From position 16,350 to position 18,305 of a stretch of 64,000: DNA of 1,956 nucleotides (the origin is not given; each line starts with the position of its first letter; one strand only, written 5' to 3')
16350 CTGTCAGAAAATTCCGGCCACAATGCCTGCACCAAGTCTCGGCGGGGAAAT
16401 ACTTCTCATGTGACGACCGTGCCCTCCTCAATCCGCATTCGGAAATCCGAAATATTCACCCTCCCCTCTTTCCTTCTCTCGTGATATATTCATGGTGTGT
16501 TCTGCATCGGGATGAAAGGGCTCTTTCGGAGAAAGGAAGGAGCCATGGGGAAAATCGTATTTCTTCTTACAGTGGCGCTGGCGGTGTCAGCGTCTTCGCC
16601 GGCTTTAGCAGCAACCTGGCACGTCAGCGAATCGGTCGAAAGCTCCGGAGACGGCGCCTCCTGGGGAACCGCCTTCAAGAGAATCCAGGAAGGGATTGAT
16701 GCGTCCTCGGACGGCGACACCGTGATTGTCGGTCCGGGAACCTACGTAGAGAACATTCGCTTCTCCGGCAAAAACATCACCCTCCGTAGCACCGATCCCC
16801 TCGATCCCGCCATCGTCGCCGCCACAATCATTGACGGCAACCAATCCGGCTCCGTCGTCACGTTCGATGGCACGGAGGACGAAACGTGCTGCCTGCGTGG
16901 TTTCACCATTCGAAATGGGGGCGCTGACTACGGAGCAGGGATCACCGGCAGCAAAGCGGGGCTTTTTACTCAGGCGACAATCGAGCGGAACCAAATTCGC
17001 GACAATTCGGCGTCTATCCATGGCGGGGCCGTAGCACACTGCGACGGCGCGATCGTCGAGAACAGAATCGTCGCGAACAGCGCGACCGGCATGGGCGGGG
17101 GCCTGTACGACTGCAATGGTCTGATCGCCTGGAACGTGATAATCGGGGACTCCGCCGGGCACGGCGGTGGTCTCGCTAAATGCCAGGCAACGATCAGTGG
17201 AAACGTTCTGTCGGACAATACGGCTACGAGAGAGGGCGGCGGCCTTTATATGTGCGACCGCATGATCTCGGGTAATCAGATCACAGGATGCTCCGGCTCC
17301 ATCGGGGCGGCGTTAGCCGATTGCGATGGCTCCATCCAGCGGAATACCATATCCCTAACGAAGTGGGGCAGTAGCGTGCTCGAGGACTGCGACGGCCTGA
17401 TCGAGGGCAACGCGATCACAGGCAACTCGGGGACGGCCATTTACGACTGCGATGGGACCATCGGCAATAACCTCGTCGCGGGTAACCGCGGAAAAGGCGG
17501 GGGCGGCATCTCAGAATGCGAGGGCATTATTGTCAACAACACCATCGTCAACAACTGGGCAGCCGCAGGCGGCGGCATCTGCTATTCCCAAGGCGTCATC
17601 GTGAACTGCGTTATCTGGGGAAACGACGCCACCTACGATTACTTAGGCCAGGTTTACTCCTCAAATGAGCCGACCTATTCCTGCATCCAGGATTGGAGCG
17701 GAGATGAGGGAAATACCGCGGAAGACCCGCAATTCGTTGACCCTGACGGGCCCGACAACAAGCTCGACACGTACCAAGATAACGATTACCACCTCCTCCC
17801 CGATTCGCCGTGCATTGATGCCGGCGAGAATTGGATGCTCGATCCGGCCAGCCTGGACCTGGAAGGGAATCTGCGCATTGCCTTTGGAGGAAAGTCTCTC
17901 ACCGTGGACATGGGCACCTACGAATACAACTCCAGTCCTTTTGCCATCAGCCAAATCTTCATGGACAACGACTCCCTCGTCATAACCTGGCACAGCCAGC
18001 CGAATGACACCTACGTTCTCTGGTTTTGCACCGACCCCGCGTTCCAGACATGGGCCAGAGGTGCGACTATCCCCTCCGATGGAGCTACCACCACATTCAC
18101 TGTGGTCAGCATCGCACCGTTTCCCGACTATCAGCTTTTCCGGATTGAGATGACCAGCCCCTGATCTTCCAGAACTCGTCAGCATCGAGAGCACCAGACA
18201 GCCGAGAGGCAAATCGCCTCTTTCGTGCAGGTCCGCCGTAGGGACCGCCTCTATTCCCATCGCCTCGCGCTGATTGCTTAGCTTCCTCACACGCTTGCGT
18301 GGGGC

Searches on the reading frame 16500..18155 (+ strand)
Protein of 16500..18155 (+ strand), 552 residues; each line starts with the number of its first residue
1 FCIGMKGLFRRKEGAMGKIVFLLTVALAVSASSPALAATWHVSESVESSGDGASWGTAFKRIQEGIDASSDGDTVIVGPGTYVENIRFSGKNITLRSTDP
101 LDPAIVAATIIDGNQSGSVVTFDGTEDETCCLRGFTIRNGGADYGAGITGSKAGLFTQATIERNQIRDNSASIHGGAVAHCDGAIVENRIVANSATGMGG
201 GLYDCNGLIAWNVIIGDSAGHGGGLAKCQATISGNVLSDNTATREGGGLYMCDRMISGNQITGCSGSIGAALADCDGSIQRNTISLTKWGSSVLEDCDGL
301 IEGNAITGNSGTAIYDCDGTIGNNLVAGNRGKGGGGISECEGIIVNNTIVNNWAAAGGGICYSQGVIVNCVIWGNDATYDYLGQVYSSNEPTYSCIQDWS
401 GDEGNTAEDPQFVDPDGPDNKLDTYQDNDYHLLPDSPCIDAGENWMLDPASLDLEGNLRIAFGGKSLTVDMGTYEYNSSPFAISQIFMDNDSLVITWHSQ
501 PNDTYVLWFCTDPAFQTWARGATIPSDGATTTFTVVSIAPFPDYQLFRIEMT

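Call 84: search_protein_families(library=pfam, proteins=[window:16500-18155:+], max_evalue=0.1)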
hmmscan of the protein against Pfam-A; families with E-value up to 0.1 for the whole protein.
window:16500-18155:+ (552 aa): 2 families
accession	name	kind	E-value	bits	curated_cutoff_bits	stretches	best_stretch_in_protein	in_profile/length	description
PF05048.19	NosD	-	1e-08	35.3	23.6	3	144-325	15-164/212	Periplasmic copper-binding protein (NosD)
PF13229.12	Beta_helix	-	2.1e-07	31.2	25.9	3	256-376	13-138/158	Right handed beta helix region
